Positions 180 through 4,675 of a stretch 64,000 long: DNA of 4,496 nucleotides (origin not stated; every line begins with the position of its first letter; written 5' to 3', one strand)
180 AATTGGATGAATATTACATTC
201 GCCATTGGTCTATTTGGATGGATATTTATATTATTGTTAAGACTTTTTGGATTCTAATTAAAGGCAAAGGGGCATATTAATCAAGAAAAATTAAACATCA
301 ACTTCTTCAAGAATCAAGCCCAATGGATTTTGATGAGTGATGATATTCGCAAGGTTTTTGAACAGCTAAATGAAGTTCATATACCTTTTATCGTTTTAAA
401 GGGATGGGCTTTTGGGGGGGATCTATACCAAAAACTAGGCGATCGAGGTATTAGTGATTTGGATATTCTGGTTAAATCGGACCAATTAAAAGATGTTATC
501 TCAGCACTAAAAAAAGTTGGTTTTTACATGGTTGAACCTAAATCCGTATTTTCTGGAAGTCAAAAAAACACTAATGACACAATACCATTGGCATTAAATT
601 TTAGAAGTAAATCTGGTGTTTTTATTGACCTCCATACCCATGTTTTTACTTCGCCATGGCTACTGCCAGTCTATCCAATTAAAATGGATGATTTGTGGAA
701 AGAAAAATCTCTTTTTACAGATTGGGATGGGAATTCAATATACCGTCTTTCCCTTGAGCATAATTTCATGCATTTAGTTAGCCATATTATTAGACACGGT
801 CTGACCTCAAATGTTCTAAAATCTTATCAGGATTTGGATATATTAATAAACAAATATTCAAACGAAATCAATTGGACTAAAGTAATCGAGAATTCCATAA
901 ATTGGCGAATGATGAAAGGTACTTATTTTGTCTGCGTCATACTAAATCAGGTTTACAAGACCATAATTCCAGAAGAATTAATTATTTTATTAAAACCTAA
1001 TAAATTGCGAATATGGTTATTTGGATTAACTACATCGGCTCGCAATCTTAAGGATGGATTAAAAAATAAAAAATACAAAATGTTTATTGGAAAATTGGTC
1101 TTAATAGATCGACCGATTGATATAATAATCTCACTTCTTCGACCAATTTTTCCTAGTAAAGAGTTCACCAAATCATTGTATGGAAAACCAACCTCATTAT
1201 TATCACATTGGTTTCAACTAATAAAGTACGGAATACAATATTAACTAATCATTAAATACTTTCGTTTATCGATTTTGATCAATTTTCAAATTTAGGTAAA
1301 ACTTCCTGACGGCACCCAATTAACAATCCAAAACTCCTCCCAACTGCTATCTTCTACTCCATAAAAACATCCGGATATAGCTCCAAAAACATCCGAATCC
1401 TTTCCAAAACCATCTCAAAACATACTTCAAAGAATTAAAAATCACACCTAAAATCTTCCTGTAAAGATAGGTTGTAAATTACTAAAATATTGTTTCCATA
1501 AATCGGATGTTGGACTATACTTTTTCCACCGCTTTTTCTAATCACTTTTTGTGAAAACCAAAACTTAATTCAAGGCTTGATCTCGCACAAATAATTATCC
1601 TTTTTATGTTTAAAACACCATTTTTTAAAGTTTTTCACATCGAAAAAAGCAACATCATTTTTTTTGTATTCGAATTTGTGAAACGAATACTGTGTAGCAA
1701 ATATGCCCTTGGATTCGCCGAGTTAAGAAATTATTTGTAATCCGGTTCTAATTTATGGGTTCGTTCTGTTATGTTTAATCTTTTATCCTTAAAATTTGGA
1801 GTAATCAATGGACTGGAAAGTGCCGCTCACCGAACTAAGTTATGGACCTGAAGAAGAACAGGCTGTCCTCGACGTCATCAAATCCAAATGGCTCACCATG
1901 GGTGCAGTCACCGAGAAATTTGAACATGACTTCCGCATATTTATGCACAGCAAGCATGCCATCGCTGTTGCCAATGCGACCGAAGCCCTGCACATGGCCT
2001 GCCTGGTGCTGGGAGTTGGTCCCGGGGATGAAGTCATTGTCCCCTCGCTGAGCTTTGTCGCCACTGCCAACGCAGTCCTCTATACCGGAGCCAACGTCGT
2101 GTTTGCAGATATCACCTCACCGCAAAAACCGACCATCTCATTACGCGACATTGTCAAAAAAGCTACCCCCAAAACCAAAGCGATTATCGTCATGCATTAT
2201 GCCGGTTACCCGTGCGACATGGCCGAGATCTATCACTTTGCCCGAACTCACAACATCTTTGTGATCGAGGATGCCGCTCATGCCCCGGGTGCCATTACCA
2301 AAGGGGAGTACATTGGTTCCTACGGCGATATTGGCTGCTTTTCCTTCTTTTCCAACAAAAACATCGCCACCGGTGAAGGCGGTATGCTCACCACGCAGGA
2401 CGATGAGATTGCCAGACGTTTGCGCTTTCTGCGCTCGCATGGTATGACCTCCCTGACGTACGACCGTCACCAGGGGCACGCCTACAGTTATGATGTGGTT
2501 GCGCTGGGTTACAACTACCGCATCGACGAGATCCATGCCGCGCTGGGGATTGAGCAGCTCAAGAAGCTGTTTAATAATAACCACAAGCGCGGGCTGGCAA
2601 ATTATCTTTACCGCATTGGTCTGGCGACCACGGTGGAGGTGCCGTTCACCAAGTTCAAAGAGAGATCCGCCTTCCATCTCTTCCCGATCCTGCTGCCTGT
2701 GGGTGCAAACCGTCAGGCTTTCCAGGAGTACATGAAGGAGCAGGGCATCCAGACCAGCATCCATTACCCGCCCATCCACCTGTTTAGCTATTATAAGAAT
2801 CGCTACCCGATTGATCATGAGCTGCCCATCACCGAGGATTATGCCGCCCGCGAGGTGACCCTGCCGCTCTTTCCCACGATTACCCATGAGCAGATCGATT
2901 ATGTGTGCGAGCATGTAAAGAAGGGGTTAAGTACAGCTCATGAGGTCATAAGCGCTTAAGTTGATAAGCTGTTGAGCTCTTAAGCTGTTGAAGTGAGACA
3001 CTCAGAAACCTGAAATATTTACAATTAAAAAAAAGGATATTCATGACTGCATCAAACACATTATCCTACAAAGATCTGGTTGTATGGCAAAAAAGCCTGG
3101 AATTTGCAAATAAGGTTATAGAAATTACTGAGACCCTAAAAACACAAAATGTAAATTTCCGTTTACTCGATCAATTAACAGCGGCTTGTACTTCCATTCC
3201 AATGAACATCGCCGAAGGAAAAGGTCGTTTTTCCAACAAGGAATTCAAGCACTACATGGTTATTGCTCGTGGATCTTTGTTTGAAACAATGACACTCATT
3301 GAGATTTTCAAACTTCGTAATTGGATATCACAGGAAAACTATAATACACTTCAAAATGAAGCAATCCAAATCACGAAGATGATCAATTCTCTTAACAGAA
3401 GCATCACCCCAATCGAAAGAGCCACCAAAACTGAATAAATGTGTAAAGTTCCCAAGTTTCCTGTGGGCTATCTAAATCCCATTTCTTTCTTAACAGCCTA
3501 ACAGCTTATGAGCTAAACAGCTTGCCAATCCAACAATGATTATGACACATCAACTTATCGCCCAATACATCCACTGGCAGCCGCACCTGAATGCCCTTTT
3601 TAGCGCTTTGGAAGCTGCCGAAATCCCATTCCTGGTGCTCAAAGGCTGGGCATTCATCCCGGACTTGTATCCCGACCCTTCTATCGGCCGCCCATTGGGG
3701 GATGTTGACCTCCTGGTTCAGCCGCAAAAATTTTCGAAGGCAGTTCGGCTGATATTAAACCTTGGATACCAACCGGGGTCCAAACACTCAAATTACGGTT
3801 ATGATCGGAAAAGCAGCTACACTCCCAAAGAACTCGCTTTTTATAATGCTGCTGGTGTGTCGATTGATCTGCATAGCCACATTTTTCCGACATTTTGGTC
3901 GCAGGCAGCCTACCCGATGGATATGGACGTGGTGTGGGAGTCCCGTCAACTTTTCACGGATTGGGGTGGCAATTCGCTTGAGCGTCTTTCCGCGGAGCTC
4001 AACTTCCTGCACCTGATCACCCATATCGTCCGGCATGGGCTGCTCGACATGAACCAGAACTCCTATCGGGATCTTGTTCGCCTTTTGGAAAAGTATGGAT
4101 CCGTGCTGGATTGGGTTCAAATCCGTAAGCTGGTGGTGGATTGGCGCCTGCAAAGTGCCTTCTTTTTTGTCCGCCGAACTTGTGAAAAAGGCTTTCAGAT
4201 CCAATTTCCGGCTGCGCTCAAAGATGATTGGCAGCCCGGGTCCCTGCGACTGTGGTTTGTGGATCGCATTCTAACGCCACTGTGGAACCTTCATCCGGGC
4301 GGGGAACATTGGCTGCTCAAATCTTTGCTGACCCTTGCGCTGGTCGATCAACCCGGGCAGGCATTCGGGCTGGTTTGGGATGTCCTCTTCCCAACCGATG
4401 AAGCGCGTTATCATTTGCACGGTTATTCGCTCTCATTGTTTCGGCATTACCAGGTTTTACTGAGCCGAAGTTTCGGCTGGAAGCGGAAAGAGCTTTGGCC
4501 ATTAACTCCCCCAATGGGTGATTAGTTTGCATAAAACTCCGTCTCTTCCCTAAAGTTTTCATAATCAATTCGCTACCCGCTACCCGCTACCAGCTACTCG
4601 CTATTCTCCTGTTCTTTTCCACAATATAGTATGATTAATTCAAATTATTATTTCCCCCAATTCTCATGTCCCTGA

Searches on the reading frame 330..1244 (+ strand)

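Call 66: search_protein_families(library=pfam, proteins=[window:330-1244:+], max_evalue=0.00001)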
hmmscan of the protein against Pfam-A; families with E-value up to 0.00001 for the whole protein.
window:330-1244:+ (304 aa): 1 family
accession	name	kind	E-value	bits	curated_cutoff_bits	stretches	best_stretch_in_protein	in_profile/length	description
PF14907.12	NTP_transf_5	-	2.7e-32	112.8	31.2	1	2-208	56-247/249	Uncharacterised nucleotidyltransferase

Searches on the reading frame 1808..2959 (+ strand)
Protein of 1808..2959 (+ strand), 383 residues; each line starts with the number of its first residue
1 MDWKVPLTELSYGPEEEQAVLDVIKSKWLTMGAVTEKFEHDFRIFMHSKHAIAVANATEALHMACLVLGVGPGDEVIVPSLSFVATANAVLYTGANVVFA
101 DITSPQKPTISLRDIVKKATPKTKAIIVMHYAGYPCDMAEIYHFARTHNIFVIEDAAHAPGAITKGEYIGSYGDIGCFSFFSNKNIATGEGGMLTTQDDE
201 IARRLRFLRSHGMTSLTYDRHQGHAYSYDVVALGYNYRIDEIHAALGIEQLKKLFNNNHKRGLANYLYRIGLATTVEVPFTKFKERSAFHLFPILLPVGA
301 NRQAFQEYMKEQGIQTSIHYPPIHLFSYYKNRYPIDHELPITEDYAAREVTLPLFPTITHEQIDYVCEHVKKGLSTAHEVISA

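Call 66: search_protein_families(library=pfam, proteins=[window:1808-2959:+], max_evalue=0.00001)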
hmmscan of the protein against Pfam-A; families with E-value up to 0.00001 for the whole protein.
window:1808-2959:+ (383 aa): 1 family
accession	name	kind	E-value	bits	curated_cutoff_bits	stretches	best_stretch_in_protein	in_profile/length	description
PF01041.23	DegT_DnrJ_EryC1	-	2.1e-114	382.9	19.8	1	14-370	5-359/360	DegT/DnrJ/EryC1/StrS aminotransferase family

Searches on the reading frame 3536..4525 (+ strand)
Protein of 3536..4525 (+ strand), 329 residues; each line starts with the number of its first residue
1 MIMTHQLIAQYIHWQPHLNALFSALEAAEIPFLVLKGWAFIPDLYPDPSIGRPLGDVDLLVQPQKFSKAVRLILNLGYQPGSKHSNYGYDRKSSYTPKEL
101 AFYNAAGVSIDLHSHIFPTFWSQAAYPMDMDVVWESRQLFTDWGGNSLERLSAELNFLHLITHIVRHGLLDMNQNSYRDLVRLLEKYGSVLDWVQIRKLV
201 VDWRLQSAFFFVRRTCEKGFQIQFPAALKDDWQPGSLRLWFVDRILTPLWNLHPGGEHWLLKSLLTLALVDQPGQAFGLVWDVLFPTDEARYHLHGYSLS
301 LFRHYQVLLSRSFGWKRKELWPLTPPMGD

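Call 66: search_protein_families(library=pfam, proteins=[window:3536-4525:+], max_evalue=0.00001)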
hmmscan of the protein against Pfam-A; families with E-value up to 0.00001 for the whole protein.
window:3536-4525:+ (329 aa): 1 family
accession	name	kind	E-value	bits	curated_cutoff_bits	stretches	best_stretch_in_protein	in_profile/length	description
PF14907.12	NTP_transf_5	-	7.7e-34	117.8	31.2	1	9-218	51-246/249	Uncharacterised nucleotidyltransferase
